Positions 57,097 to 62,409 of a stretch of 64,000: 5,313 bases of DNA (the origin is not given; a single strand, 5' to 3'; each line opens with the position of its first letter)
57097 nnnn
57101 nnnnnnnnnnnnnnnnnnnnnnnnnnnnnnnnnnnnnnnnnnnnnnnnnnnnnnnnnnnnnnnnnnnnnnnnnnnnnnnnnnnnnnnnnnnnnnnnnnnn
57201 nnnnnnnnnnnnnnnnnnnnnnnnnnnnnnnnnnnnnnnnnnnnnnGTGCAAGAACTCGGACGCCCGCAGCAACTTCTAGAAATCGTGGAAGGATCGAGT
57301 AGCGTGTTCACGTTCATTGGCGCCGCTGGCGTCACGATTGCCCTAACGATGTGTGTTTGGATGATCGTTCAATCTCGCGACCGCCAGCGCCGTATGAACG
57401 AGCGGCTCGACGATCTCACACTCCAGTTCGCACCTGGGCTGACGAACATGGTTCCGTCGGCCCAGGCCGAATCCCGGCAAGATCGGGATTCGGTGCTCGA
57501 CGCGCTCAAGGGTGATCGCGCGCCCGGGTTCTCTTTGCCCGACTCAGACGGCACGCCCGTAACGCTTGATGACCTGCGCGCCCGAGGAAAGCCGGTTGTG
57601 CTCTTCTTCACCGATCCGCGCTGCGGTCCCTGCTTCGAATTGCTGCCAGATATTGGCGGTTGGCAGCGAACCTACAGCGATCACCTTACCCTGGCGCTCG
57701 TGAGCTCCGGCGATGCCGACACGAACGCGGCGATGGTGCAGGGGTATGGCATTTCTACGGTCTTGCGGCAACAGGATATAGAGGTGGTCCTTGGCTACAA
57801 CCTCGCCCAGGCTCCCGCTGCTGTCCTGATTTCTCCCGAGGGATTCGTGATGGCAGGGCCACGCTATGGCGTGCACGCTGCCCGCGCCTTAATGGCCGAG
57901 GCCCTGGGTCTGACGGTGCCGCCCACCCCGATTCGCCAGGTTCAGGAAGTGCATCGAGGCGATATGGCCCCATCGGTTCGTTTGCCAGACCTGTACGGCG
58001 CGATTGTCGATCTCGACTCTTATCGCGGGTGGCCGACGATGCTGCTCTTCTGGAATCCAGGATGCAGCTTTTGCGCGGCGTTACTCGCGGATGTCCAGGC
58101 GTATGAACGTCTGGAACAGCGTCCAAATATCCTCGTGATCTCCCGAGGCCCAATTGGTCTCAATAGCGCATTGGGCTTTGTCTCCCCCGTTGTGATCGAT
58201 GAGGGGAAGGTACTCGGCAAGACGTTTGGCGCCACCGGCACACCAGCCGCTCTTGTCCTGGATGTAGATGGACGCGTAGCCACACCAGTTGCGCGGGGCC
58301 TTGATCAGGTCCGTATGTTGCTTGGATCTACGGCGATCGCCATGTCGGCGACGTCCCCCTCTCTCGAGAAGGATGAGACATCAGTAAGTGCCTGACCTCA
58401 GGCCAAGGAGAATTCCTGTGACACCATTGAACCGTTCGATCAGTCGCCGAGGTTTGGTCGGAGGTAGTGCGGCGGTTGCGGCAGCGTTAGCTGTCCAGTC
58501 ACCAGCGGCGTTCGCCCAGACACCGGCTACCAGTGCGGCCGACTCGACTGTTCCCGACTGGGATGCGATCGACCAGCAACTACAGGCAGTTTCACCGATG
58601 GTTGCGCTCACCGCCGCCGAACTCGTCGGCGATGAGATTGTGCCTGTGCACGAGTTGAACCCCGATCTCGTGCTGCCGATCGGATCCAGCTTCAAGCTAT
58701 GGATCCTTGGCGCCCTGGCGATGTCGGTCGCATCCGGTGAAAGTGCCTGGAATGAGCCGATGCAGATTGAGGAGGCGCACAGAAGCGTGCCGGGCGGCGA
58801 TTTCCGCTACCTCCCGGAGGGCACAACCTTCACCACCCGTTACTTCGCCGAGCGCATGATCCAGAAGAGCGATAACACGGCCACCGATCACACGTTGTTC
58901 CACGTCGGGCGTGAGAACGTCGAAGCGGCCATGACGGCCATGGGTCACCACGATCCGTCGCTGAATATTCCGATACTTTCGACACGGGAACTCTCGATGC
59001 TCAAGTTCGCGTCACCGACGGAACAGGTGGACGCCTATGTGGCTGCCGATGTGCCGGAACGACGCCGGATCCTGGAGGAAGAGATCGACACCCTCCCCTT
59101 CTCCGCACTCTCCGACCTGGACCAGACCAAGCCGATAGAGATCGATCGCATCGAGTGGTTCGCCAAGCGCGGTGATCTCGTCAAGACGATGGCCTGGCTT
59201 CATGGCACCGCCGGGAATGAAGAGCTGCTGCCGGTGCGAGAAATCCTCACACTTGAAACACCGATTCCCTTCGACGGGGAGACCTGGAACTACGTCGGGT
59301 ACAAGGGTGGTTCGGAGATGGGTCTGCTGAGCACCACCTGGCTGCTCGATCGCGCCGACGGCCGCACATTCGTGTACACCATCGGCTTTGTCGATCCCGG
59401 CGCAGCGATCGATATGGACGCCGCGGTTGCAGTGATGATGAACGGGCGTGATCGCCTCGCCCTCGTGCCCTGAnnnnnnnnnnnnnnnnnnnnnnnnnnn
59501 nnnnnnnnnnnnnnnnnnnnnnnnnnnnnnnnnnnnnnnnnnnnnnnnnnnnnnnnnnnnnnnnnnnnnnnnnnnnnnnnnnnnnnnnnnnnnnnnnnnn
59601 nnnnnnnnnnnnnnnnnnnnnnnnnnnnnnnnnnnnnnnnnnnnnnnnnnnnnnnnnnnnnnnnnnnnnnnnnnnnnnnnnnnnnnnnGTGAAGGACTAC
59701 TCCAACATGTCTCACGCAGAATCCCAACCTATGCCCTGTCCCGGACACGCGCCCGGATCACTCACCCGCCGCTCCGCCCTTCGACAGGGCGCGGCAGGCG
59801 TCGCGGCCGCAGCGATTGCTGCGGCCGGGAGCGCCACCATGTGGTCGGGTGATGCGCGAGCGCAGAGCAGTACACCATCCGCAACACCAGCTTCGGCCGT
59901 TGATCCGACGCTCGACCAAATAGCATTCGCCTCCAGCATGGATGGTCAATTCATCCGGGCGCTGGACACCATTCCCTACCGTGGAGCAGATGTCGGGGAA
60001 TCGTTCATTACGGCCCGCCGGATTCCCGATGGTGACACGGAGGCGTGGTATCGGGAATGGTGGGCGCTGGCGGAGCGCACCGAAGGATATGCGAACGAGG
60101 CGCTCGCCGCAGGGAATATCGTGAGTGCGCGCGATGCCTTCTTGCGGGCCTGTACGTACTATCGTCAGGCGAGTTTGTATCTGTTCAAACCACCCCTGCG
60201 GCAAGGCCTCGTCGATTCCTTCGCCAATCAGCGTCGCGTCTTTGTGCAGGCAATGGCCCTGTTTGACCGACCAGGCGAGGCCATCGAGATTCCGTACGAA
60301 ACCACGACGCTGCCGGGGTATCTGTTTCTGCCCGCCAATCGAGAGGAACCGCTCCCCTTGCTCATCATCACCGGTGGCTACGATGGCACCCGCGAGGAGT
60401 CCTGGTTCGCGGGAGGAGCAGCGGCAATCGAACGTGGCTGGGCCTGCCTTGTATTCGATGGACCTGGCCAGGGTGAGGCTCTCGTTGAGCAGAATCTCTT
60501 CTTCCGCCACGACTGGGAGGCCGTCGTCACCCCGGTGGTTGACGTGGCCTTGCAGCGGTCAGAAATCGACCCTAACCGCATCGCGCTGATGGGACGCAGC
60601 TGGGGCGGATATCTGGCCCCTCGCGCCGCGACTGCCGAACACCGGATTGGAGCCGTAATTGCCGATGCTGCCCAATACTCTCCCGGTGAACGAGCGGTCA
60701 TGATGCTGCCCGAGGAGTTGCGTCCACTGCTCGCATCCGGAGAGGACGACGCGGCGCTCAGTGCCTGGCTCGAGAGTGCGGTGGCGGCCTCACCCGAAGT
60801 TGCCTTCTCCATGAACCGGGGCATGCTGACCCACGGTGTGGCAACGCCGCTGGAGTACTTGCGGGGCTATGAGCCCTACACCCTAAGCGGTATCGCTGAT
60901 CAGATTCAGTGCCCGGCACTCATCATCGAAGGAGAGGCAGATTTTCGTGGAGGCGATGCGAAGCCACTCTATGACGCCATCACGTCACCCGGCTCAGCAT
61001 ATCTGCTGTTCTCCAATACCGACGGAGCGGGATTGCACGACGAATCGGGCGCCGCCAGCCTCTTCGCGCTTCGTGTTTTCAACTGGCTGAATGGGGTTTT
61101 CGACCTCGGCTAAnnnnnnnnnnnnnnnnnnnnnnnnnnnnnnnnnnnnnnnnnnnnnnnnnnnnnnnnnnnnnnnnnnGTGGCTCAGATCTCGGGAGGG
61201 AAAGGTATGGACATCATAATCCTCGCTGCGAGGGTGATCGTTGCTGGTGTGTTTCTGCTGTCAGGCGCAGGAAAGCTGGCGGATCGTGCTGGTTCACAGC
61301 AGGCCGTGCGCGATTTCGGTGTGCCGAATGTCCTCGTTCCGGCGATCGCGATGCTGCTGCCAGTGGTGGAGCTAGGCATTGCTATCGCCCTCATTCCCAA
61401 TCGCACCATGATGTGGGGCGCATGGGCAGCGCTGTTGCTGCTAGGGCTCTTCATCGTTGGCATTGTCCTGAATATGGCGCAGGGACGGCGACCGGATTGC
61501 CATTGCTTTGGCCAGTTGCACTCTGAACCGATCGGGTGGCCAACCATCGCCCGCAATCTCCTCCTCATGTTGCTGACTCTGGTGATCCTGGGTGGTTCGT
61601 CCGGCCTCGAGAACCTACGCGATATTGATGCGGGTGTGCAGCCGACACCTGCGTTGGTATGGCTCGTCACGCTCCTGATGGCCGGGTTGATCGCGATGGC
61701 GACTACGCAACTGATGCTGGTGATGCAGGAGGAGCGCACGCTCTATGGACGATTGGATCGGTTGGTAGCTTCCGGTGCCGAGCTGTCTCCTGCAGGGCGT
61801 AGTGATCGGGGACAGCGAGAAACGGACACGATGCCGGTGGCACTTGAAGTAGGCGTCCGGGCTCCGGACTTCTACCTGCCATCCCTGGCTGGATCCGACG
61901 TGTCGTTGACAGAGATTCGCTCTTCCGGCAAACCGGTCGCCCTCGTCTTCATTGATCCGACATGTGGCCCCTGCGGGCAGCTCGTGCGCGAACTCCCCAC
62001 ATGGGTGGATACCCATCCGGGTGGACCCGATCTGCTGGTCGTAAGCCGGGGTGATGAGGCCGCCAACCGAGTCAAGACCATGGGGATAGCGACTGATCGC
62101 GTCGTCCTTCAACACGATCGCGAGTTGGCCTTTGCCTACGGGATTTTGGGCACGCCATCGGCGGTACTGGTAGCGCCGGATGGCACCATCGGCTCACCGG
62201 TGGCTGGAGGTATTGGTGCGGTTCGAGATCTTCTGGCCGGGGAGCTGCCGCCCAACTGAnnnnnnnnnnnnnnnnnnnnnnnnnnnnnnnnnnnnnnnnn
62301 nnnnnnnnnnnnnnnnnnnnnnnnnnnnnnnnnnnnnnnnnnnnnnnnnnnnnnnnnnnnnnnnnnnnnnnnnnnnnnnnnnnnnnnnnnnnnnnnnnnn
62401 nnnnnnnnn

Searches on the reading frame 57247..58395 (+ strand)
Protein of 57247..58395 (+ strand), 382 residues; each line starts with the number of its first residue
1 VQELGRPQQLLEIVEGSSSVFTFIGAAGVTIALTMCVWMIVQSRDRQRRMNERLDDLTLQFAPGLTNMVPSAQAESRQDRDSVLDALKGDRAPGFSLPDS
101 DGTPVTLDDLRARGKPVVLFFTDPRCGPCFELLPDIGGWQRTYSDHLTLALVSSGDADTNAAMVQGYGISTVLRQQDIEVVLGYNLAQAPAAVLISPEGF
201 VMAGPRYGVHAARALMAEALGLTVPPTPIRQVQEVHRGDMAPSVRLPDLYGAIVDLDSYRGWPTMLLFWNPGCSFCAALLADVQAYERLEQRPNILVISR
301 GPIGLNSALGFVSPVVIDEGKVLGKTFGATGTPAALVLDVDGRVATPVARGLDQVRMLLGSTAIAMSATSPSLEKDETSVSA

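Call 44: search_protein_families(library=pfam, proteins=[window:57247-58395:+], max_evalue=0.0001)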
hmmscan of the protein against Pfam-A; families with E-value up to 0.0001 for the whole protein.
window:57247-58395:+ (382 aa): 4 families
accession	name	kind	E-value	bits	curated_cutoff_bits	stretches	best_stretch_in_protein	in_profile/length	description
PF00578.27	AhpC-TSA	-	1.8e-19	70.3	26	2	89-201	2-121/124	AhpC/TSA family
PF08534.16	Redoxin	-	1.2e-12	48.3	26.6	1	88-158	2-75/148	Redoxin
PF13098.12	Thioredoxin_2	-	1.7e-10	41.6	27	1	263-341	7-85/104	Thioredoxin-like domain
PF13905.12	Thioredoxin_8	-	2.6e-05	24.9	27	0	114-200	1-93/94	Thioredoxin-like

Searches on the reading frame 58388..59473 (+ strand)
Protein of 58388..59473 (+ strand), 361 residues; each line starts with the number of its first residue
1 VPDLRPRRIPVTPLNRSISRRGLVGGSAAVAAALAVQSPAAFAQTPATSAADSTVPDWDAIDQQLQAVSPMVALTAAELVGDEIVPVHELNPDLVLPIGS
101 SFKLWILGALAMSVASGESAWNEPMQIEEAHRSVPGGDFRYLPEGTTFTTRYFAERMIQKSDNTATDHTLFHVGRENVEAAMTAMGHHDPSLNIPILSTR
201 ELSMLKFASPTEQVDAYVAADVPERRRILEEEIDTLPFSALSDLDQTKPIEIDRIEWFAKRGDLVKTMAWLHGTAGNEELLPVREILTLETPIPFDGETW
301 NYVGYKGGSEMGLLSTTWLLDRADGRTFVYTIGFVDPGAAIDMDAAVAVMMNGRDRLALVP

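Call 44: search_protein_families(library=pfam, proteins=[window:58388-59473:+], max_evalue=0.0001)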
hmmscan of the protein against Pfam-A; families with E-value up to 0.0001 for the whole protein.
window:58388-59473:+ (361 aa): 1 family
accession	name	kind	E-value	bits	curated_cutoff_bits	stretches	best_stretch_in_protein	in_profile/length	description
PF13354.11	Beta-lactamase2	-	1.2e-16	61.2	22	1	89-192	14-117/214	Beta-lactamase enzyme family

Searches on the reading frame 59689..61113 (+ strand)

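Call 44: search_protein_families(library=pfam, proteins=[window:59689-61113:+], max_evalue=0.0001)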
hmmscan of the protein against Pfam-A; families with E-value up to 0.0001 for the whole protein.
window:59689-61113:+ (474 aa): 5 families
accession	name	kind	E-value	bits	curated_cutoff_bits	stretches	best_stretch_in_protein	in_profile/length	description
PF02129.25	Peptidase_S15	-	3.2e-07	30.8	23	1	211-331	8-131/262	X-Pro dipeptidyl-peptidase (S15 family)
PF12697.13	Abhydrolase_6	-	1.6e-06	29.4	26.3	1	236-430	11-185/217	Alpha/beta hydrolase family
PF05448.18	AXE1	-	1.6e-06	27.6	21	0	268-339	149-219/321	Acetyl xylan esterase (AXE1)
PF00561.26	Abhydrolase_1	-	5.9e-05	23.3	25.8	1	223-338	2-103/245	alpha/beta hydrolase fold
PF00326.27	Peptidase_S9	-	9.3e-05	22.4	22.6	0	283-327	51-96/213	Prolyl oligopeptidase family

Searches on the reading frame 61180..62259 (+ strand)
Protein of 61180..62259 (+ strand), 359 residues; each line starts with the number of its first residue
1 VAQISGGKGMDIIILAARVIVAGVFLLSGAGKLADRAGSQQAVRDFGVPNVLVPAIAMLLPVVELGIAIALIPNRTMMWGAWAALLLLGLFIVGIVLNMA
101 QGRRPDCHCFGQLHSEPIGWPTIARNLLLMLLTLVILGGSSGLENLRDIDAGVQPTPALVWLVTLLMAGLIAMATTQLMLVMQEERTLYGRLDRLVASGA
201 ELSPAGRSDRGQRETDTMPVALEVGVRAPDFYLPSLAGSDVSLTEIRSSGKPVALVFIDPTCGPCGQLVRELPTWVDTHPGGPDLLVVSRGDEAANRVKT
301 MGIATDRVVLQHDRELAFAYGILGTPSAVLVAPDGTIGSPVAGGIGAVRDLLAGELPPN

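Call 44: search_protein_families(library=pfam, proteins=[window:61180-62259:+], max_evalue=0.0001)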
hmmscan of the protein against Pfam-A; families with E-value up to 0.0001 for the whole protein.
window:61180-62259:+ (359 aa): 5 families
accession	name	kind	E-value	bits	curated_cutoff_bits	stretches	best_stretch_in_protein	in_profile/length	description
PF07291.16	MauE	-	4e-32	111.7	27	1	10-137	1-126/128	Methylamine utilisation protein MauE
PF00578.27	AhpC-TSA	-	2.3e-08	34.5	26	1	224-337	1-121/124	AhpC/TSA family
PF07681.17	DoxX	-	6.4e-06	27.2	23.6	1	14-88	2-76/85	DoxX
PF13098.12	Thioredoxin_2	-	7.3e-06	26.7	27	1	248-338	3-88/104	Thioredoxin-like domain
PF13564.11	DoxX_2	-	4.5e-05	24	26.3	1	18-103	3-86/103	DoxX-like family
